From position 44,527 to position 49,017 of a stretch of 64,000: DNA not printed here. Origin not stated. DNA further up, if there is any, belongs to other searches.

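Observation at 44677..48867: Giant 1396-aa activase/dehydratase fusion protein next to pfkA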

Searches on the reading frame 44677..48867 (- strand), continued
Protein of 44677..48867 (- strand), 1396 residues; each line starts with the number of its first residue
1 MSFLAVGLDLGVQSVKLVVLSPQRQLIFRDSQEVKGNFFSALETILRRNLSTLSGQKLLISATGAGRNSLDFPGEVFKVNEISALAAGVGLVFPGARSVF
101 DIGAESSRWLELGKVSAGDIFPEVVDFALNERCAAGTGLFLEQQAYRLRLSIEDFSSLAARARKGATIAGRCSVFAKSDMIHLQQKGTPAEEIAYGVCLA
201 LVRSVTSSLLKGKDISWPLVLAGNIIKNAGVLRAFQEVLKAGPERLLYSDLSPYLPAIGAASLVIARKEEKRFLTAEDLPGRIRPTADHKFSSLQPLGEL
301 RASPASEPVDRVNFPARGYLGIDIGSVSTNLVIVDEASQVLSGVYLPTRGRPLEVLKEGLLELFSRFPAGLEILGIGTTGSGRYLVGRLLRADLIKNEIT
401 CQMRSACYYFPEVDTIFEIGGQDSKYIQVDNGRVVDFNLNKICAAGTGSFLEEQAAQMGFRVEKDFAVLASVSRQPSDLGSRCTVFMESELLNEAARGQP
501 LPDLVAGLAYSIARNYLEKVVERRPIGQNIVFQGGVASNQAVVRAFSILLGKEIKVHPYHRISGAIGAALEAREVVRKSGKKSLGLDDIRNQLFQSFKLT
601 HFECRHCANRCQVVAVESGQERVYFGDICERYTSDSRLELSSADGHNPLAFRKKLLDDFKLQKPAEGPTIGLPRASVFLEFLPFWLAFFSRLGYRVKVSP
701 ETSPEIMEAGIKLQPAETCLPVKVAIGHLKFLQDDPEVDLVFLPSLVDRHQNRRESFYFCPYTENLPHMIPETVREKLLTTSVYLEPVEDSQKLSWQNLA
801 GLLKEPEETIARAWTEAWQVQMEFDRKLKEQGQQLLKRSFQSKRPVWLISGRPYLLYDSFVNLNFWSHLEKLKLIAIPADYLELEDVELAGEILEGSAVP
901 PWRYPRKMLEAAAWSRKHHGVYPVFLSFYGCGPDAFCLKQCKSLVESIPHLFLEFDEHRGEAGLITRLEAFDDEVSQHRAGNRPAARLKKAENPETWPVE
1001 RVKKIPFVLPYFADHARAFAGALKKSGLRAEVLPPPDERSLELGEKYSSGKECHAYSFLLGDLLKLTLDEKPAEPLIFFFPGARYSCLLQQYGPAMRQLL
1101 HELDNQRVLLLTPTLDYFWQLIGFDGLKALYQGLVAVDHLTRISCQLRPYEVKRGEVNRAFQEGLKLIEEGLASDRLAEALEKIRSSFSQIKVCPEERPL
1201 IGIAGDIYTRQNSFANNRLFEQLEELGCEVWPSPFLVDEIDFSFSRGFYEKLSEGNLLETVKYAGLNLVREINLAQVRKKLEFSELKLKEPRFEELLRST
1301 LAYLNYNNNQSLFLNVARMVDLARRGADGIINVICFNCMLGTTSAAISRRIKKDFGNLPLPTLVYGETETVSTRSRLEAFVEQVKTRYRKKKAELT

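Call 11: find_homologous_proteins(query=window:44677-48867:-, max_evalue=1e-10)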
Query window:44677-48867:- (1396 aa): 7999 proteins with E <= 1e-10 among 8000 candidates; the best 120 are listed.
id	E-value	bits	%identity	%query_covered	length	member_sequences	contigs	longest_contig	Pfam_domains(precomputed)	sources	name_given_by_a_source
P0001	0.0e+0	3035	95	100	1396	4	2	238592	PF01869.27,PF09989.16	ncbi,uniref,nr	ncbi:MAG: Activator of (R)-2-hydroxyglutaryl-CoA dehydratase [Candidatus Saccharicenans subterraneus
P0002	0.0e+0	3027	95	100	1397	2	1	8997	PF01869.27,PF09989.16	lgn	-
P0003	0.0e+0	2755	86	100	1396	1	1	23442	PF01869.27,PF09989.16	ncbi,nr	ncbi:MAG: acyl-CoA dehydratase activase [Candidatus Saccharicenans sp.]|nr:acyl-CoA dehydratase acti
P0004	0.0e+0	2708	85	100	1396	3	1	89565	PF01869.27,PF09989.16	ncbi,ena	-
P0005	0.0e+0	2649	83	100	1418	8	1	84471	PF01869.27,PF09989.16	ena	-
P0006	0.0e+0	2648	83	100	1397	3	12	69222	PF01869.27,PF09989.16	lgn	-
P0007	0.0e+0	2630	82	100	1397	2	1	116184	PF01869.27,PF09989.16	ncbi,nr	ncbi:MAG: acyl-CoA dehydratase activase [Candidatus Saccharicenans sp.]|nr:acyl-CoA dehydratase acti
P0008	0.0e+0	2556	80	100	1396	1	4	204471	PF01869.27,PF09989.16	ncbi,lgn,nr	ncbi:MAG: hypothetical protein H5U05_04665 [Candidatus Aminicenantes bacterium]|nr:hypothetical prot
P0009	0.0e+0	2536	80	100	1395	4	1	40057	PF01869.27,PF09989.16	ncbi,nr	ncbi:MAG: acyl-CoA dehydratase activase [Candidatus Saccharicenans sp.]|nr:acyl-CoA dehydratase acti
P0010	0.0e+0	2536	79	100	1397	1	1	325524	PF01869.27,PF09989.16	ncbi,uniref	ncbi:MAG: acyl-CoA dehydratase activase [Candidatus Saccharicenans sp.]|uniref:acyl-CoA dehydratase 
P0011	0.0e+0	2483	78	100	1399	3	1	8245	PF01869.27,PF09989.16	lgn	-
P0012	0.0e+0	2378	74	100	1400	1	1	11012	PF01869.27,PF09989.16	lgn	-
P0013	0.0e+0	2352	73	100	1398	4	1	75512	PF01869.27,PF09989.16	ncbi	-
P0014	0.0e+0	2345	73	100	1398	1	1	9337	PF01869.27,PF09989.16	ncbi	-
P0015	0.0e+0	2332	72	100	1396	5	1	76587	PF01869.27,PF09989.16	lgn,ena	-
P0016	0.0e+0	2165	67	100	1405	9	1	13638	PF01869.27,PF09989.16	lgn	-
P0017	0.0e+0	2147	67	100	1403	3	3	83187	PF01869.27,PF09989.16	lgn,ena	-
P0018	0.0e+0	2106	66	100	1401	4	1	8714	PF01869.27,PF09989.16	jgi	jgi:predicted CoA-substrate-specific enzyme activase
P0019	0.0e+0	2102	66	99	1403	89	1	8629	PF01869.27,PF09989.16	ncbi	-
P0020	0.0e+0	2087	65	99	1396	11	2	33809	PF01869.27,PF09989.16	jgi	jgi:predicted CoA-substrate-specific enzyme activase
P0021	0.0e+0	2081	65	98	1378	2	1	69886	PF01869.27,PF09989.16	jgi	jgi:predicted CoA-substrate-specific enzyme activase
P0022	0.0e+0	2073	64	100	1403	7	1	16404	PF01869.27,PF09989.16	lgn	-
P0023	0.0e+0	2030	64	100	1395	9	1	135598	PF01869.27,PF02782.23,PF09989.16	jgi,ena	-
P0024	0.0e+0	2027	63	99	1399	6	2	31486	PF01869.27,PF09989.16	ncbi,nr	ncbi:MAG TPA: hypothetical protein ENO29_09200 [Candidatus Aminicenantes bacterium]|nr:MAG: hypothet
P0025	0.0e+0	2011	63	99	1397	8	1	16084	PF01869.27,PF02782.23,PF09989.16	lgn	-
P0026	0.0e+0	1999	62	100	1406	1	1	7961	PF01869.27,PF09989.16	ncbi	-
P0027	0.0e+0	1972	61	100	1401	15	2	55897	PF01869.27,PF09989.16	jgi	jgi:predicted CoA-substrate-specific enzyme activase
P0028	0.0e+0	1970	61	100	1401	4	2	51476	PF01869.27,PF09989.16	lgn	-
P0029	0.0e+0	1467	49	100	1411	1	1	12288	PF01869.27,PF09989.16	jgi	jgi:predicted CoA-substrate-specific enzyme activase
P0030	0.0e+0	1460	49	100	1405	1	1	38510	PF01869.27,PF09989.16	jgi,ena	-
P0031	0.0e+0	1445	49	99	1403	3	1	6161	PF01869.27,PF02782.23,PF09989.16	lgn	-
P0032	0.0e+0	1441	48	100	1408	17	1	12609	PF01869.27,PF02782.23,PF09989.16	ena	-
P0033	0.0e+0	1430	49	99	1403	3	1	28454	PF01869.27,PF02782.23,PF09989.16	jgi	jgi:predicted CoA-substrate-specific enzyme activase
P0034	0.0e+0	1427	48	99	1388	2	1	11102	PF01869.27,PF09989.16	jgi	jgi:predicted CoA-substrate-specific enzyme activase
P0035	0.0e+0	1420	48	99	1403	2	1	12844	PF01869.27,PF09989.16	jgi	-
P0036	0.0e+0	1418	48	100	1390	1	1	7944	PF01869.27,PF02782.23,PF09989.16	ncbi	-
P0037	0.0e+0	1413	47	99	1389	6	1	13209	PF01869.27,PF09989.16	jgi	-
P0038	0.0e+0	1410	47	100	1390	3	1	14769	PF01869.27,PF09989.16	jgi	jgi:predicted CoA-substrate-specific enzyme activase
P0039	0.0e+0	1408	48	99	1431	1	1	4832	PF01869.27,PF09989.16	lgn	-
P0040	0.0e+0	1405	48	99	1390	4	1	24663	PF01869.27,PF02782.23,PF09989.16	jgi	jgi:predicted CoA-substrate-specific enzyme activase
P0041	0.0e+0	1394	47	100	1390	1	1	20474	PF01869.27,PF09989.16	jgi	-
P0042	0.0e+0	1393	47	99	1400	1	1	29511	PF01869.27,PF22521.3,PF09989.16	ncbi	-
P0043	0.0e+0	1393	48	99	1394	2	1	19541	PF01869.27,PF09989.16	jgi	jgi:predicted CoA-substrate-specific enzyme activase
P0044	0.0e+0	1390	46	100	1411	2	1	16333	PF01869.27,PF22521.3,PF09989.16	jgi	-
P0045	0.0e+0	1388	46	99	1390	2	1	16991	PF01869.27,PF02782.23,PF09989.16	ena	-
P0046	0.0e+0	1388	47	99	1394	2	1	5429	PF01869.27,PF09989.16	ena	-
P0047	0.0e+0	1387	47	99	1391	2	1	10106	PF01869.27,PF02782.23,PF09989.16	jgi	jgi:predicted CoA-substrate-specific enzyme activase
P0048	0.0e+0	1386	47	99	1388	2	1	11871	PF01869.27,PF09989.16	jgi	jgi:predicted CoA-substrate-specific enzyme activase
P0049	0.0e+0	1385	47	99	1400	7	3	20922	PF01869.27,PF09989.16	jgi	jgi:predicted CoA-substrate-specific enzyme activase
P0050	0.0e+0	1383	48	100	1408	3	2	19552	PF01869.27,PF09989.16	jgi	jgi:predicted CoA-substrate-specific enzyme activase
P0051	0.0e+0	1382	47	99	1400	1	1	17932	PF01869.27,PF09989.16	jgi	-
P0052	0.0e+0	1382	47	100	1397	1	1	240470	PF01869.27,PF09989.16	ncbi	-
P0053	0.0e+0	1382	47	99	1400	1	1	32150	PF01869.27,PF09989.16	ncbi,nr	ncbi:MAG: hypothetical protein JXB26_07605 [Candidatus Aminicenantes bacterium]|nr:hypothetical prot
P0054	0.0e+0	1381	47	99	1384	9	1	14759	PF01869.27,PF02782.23,PF09989.16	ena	-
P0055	0.0e+0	1380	47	99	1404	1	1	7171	PF01869.27,PF09989.16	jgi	jgi:predicted CoA-substrate-specific enzyme activase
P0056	0.0e+0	1379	47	96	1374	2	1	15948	PF01869.27,PF22521.3,PF09989.16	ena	-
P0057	0.0e+0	1378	46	100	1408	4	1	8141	PF01869.27,PF09989.16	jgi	jgi:predicted CoA-substrate-specific enzyme activase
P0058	0.0e+0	1377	46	100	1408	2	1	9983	PF01869.27,PF09989.16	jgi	jgi:predicted CoA-substrate-specific enzyme activase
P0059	0.0e+0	1375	47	100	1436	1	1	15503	PF01869.27,PF09989.16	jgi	jgi:predicted CoA-substrate-specific enzyme activase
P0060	0.0e+0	1374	46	100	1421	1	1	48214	PF01869.27,PF22521.3,PF09989.16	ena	-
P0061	0.0e+0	1374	47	100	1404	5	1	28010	PF01869.27,PF09989.16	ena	-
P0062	0.0e+0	1373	48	99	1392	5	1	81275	PF01869.27,PF09989.16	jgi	-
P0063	0.0e+0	1372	47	100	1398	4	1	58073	PF01869.27,PF02782.23,PF09989.16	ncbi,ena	-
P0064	0.0e+0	1372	46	99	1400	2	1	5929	PF01869.27,PF09989.16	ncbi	-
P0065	0.0e+0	1371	47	99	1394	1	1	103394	PF01869.27,PF09989.16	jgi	jgi:predicted CoA-substrate-specific enzyme activase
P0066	0.0e+0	1371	47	99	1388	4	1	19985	PF01869.27,PF09989.16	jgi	jgi:predicted CoA-substrate-specific enzyme activase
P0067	0.0e+0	1371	48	99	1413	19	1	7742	PF01869.27,PF09989.16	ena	-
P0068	0.0e+0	1371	48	99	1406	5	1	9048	PF01869.27,PF09989.16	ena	-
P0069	0.0e+0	1369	47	99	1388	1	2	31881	PF01869.27,PF02782.23,PF09989.16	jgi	jgi:predicted CoA-substrate-specific enzyme activase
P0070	0.0e+0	1368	46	100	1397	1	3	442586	PF01869.27,PF09989.16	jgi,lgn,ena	-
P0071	0.0e+0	1367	46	100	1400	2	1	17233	PF01869.27,PF22521.3,PF02782.23,PF09989.16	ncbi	-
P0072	0.0e+0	1365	47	99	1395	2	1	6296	PF01869.27,PF09989.16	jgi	jgi:predicted CoA-substrate-specific enzyme activase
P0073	0.0e+0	1365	46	99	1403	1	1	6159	PF01869.27,PF02782.23,PF09989.16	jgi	jgi:predicted CoA-substrate-specific enzyme activase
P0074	0.0e+0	1364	46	100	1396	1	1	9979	PF01869.27,PF22521.3,PF02782.23,PF09989.16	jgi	jgi:predicted CoA-substrate-specific enzyme activase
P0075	0.0e+0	1363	47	99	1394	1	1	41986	PF01869.27,PF09989.16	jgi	jgi:predicted CoA-substrate-specific enzyme activase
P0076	0.0e+0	1362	47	99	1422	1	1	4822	PF01869.27,PF09989.16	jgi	jgi:predicted CoA-substrate-specific enzyme activase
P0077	0.0e+0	1361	47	99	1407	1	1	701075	PF01869.27,PF09989.16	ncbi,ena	-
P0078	0.0e+0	1360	47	99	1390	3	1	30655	PF01869.27,PF09989.16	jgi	jgi:predicted CoA-substrate-specific enzyme activase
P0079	0.0e+0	1360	79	55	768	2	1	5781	PF01869.27,PF09989.16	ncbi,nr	ncbi:MAG TPA: CoA activase, partial [Acidobacteria bacterium]|nr:CoA activase [Acidobacteriota bacte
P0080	0.0e+0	1360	46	99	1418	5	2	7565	PF01869.27,PF09989.16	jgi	-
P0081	0.0e+0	1359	47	100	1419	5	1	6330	PF01869.27,PF09989.16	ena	-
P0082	0.0e+0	1359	46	100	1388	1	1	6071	PF01869.27,PF09989.16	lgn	-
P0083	0.0e+0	1359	47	99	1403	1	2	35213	PF01869.27,PF09989.16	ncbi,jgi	ncbi:MAG: acyl-CoA dehydratase activase [Candidatus Aminicenantes bacterium]|jgi:predicted CoA-subst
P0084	0.0e+0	1359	46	99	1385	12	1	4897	PF01869.27,PF02782.23,PF09989.16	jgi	-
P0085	0.0e+0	1358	47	99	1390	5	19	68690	PF01869.27,PF09989.16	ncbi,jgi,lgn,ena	ncbi:MAG: acyl-CoA dehydratase activase [Candidatus Aminicenantales bacterium]|jgi:predicted CoA-sub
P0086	0.0e+0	1358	48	97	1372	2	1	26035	PF01869.27,PF09989.16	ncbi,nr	ncbi:MAG TPA: acyl-CoA dehydratase activase, partial [Terriglobales bacterium]|nr:acyl-CoA dehydrata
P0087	0.0e+0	1357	46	100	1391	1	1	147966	PF01869.27,PF02782.23,PF09989.16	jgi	jgi:predicted CoA-substrate-specific enzyme activase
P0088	0.0e+0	1356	48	93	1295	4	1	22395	PF01869.27,PF02782.23,PF09989.16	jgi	jgi:predicted CoA-substrate-specific enzyme activase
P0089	0.0e+0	1355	46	100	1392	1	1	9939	PF01869.27,PF22521.3,PF09989.16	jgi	jgi:predicted CoA-substrate-specific enzyme activase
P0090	0.0e+0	1349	45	100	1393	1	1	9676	PF01869.27,PF02782.23,PF09989.16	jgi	jgi:predicted CoA-substrate-specific enzyme activase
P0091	0.0e+0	1348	47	99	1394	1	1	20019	PF01869.27,PF09989.16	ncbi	-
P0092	0.0e+0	1343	45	99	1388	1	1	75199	PF01869.27,PF09989.16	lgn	-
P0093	0.0e+0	1343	45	100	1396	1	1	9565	PF01869.27,PF09989.16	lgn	-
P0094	0.0e+0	1343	45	100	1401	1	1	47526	PF01869.27,PF09989.16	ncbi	ncbi:acyl-CoA dehydratase activase [Acidobacteriota bacterium]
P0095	0.0e+0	1340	46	100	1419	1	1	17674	PF01869.27,PF09989.16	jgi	jgi:predicted CoA-substrate-specific enzyme activase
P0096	0.0e+0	1340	46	100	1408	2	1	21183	PF01869.27,PF09989.16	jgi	-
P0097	0.0e+0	1338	45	100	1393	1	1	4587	PF01869.27,PF09989.16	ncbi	-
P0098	0.0e+0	1333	45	100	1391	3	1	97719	PF01869.27,PF09989.16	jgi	jgi:predicted CoA-substrate-specific enzyme activase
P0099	0.0e+0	1333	46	100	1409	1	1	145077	PF01869.27,PF02782.23,PF09989.16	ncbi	-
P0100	0.0e+0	1333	46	100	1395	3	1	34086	PF01869.27,PF09989.16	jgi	jgi:predicted CoA-substrate-specific enzyme activase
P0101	0.0e+0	1332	44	100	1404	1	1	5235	PF01869.27,PF09989.16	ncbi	-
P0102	0.0e+0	1331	47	99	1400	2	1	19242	PF01869.27,PF09989.16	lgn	-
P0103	0.0e+0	1327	47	97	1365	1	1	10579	PF01869.27,PF09989.16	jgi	jgi:predicted CoA-substrate-specific enzyme activase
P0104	0.0e+0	1325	46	99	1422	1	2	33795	PF01869.27,PF09989.16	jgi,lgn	-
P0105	0.0e+0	1325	46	100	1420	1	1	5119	PF01869.27,PF02782.23,PF09989.16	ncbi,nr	ncbi:MAG: hypothetical protein JW755_02115 [Candidatus Aminicenantes bacterium]|nr:hypothetical prot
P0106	0.0e+0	1325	46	100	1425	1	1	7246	PF01869.27,PF09989.16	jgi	jgi:predicted CoA-substrate-specific enzyme activase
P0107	0.0e+0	1324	46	100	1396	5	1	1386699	PF01869.27,PF09989.16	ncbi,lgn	-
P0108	0.0e+0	1322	47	100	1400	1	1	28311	PF01869.27,PF02782.23,PF09989.16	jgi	-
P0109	0.0e+0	1321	46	100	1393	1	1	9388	PF01869.27,PF02782.23,PF09989.16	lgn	-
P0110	0.0e+0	1320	45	100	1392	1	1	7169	PF01869.27,PF22521.3,PF09989.16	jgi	jgi:predicted CoA-substrate-specific enzyme activase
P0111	0.0e+0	1320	46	100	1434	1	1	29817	PF01869.27,PF09989.16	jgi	-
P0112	0.0e+0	1320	46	99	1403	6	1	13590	PF01869.27,PF09989.16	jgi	jgi:predicted CoA-substrate-specific enzyme activase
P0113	0.0e+0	1319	46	100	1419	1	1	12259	PF01869.27,PF09989.16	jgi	jgi:predicted CoA-substrate-specific enzyme activase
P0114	0.0e+0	1318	45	100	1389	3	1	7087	PF01869.27,PF02782.23,PF09989.16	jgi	jgi:predicted CoA-substrate-specific enzyme activase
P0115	0.0e+0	1317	46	99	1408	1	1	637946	PF01869.27,PF09989.16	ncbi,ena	-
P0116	0.0e+0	1316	46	100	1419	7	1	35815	PF01869.27,PF09989.16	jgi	jgi:predicted CoA-substrate-specific enzyme activase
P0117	0.0e+0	1316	46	99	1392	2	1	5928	PF01869.27,PF09989.16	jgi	jgi:predicted CoA-substrate-specific enzyme activase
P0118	0.0e+0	1314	47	94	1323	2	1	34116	PF01869.27,PF22521.3,PF09989.16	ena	-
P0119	0.0e+0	1309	46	99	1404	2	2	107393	PF01869.27,PF09989.16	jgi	-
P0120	0.0e+0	1307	48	91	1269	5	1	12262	PF01869.27,PF02782.23,PF09989.16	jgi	jgi:predicted CoA-substrate-specific enzyme activase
